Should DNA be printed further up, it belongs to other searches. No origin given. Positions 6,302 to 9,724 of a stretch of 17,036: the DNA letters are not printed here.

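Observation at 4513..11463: Efflux operon with OMF and RND permease but no periplasmic adaptor (MFP) gene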

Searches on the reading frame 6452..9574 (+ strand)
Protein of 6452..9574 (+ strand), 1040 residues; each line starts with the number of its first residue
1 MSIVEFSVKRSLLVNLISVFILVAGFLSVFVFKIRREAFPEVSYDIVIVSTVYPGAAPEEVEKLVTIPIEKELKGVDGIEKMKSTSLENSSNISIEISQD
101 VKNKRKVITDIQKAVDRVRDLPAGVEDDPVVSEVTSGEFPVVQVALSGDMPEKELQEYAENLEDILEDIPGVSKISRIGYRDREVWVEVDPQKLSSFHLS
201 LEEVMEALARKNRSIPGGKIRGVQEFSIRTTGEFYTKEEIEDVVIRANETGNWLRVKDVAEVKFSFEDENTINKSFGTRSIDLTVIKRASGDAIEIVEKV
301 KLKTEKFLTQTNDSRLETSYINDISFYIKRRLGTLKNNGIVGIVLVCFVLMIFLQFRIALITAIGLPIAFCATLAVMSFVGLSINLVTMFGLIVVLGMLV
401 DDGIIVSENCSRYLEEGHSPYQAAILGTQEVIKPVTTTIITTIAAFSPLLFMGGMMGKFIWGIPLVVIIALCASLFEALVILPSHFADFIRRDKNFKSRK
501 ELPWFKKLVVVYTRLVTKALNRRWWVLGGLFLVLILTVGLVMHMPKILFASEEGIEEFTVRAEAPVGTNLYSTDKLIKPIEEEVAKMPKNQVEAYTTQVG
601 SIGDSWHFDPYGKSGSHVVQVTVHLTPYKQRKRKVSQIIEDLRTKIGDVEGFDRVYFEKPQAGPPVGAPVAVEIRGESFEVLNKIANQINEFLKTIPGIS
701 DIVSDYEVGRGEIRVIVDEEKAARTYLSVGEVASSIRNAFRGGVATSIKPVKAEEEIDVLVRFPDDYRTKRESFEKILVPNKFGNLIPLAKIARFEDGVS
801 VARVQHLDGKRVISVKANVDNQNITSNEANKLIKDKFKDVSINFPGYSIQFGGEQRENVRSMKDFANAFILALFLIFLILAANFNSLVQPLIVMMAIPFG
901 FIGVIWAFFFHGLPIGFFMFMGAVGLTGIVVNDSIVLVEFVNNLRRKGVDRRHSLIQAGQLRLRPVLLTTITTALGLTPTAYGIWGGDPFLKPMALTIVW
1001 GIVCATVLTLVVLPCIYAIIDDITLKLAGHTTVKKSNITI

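Call 3: search_protein_families(library=pfam, proteins=[window:6452-9574:+])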
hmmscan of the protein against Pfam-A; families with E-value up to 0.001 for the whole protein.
window:6452-9574:+ (1040 aa): 2 families
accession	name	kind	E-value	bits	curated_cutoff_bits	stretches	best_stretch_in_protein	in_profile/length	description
PF00873.25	ACR_tran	-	5e-207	690.4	28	1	3-1020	1-1020/1021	AcrB/AcrD/AcrF family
PF02355.23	SecD_SecF_C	-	7.6e-09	35.7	20.5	1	335-475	29-172/189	Protein export membrane protein SecD/SecF, C-terminal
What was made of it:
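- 6452..9574 (+): AcrB-like RND permease (1040 aa). Pfam ACR_tran 5e-207 (call 3).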

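Call 8: search_solved_structures(query=window:6452-9574:+, show_alignments=2)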
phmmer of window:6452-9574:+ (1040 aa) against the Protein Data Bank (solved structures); distinct sequences matched with E-value up to 0.001: 87 (the best 60 are shown).
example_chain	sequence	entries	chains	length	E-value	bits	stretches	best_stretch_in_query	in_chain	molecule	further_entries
9lyq_B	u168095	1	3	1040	2.1e-94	320.4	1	8-1025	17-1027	Multidrug resistance protein MdtB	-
9xwg_A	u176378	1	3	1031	5e-86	292.6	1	20-1019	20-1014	Multidrug efflux RND transporter permease subunit MexK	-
20yy_A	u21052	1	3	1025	5.4e-86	292.5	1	20-1019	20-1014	Multidrug efflux RND transporter permease subunit MexK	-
6vej_A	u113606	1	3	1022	4.3e-85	289.5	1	13-1018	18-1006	Probable Resistance-Nodulation-Cell Division (RND) efflux transporter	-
8f3e_A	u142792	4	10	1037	6.6e-83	282.3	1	5-1020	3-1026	Efflux pump membrane transporter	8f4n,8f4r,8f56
22xk_B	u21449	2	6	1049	2.1e-81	277.3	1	5-1022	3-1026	MexBYB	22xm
8yr0_A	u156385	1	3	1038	1.2e-80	274.9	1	3-1021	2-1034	Cation/multidrug efflux pump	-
8z1u_A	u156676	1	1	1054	4.5e-80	272.9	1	5-1022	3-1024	Efflux pump membrane transporter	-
9e9f_B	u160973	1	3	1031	6.2e-80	272.5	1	5-1021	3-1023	Efflux pump membrane transporter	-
4mt1_A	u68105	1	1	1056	4.3e-79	269.7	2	5-589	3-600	Drug efflux protein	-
8gjj_B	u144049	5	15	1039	3.5e-78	266.7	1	5-1022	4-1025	Efflux pump membrane transporter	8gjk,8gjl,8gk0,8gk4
5t0o_A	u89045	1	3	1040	3.7e-78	266.6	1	5-1022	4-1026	CmeB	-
5lq3_A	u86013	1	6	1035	4.1e-78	266.4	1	5-1022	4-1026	CmeB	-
8deu_A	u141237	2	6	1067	6e-78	265.9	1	5-1022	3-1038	Efflux pump membrane transporter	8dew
6vks_A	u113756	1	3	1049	7.8e-78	265.5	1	5-1022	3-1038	Efflux pump membrane transporter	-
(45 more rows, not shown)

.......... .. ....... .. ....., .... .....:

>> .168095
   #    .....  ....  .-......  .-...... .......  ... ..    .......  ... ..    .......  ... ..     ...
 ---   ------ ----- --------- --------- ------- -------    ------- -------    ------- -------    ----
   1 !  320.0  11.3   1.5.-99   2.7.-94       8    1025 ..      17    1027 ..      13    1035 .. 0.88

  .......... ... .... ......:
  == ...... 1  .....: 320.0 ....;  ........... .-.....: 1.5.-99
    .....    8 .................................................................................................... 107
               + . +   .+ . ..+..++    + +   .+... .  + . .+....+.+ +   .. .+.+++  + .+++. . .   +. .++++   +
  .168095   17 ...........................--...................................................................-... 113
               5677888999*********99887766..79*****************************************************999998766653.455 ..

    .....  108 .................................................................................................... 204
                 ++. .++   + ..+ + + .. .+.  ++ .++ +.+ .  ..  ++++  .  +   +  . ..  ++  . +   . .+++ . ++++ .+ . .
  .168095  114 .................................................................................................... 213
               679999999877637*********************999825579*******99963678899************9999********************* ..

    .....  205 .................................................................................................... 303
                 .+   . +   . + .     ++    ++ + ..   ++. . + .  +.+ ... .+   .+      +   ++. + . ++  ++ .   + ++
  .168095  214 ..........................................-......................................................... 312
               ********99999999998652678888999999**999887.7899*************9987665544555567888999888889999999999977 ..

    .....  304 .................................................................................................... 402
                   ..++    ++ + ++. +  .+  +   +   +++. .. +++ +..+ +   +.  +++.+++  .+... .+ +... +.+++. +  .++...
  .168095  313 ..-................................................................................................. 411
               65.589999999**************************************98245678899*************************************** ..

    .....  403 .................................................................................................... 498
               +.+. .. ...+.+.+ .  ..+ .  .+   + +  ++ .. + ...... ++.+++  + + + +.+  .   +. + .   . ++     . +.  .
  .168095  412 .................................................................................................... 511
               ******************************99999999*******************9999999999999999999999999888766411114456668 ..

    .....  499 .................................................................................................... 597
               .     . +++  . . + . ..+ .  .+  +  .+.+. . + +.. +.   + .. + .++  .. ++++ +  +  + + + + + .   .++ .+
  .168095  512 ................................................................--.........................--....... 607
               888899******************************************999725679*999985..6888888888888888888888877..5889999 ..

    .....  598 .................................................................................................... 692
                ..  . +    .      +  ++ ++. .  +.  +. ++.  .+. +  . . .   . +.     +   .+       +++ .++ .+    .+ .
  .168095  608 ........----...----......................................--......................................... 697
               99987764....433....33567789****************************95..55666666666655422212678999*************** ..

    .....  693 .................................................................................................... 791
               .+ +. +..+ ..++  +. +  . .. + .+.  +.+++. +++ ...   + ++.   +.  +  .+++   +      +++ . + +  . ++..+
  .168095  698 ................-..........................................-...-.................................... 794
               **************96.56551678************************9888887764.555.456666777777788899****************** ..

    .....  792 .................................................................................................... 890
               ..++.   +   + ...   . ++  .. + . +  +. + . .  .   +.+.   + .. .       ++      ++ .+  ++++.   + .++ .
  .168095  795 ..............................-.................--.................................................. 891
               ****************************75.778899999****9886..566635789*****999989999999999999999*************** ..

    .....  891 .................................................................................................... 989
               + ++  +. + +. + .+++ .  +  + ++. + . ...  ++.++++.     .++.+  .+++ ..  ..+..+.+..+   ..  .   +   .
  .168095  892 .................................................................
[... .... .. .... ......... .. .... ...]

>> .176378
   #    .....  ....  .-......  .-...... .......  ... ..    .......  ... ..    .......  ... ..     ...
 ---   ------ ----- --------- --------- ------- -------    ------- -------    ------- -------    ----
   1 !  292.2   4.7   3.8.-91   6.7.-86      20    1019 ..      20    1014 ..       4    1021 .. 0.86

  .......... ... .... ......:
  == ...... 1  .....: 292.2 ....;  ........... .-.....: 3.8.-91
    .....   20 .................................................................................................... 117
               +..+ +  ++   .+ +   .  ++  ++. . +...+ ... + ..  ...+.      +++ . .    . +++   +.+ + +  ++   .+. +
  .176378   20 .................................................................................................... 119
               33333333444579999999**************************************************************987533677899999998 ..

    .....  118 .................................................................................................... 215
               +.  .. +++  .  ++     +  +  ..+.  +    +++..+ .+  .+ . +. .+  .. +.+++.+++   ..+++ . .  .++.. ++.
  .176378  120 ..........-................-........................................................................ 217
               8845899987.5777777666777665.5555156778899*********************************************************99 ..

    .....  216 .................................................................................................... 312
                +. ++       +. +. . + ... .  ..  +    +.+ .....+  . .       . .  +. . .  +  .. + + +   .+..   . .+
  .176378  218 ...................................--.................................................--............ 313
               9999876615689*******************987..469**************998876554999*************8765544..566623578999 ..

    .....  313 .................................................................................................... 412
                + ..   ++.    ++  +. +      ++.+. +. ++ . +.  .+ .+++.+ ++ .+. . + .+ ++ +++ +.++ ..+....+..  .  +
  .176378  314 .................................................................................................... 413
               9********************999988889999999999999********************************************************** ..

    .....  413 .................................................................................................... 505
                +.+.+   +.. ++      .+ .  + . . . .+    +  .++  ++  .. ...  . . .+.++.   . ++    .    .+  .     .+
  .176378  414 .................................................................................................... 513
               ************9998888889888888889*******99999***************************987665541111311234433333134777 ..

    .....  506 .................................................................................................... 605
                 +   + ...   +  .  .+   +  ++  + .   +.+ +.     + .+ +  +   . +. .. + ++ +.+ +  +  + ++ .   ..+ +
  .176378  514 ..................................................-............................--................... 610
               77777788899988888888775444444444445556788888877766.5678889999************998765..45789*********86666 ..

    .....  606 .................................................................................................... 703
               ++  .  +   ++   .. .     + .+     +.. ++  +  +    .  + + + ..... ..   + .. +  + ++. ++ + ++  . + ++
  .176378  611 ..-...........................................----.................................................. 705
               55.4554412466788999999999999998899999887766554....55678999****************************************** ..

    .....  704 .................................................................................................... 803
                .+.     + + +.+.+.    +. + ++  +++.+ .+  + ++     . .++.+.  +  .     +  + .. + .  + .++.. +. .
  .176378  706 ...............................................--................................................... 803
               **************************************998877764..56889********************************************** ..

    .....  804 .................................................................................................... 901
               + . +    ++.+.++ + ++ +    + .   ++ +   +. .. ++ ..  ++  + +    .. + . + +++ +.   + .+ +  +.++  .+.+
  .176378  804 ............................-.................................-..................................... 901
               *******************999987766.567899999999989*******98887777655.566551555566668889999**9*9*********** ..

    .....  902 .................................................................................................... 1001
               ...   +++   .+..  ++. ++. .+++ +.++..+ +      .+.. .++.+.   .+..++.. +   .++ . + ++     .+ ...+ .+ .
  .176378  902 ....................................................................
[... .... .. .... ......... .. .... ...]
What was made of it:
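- Closest known: MdtABC. Same: Best PDB hit by sequence (MdtB, 2e-94, call 8).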

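Call 10: find_encoding_contigs(protein=window:6452-9574:+, flank=10000, max_places=6)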
Protein window:6452-9574:+ (1040 aa): no gene with exactly this product is on record in the collection.
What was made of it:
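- Tried and rejected: An exact-sequence look-up of the window RND returned nothing (call 10).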
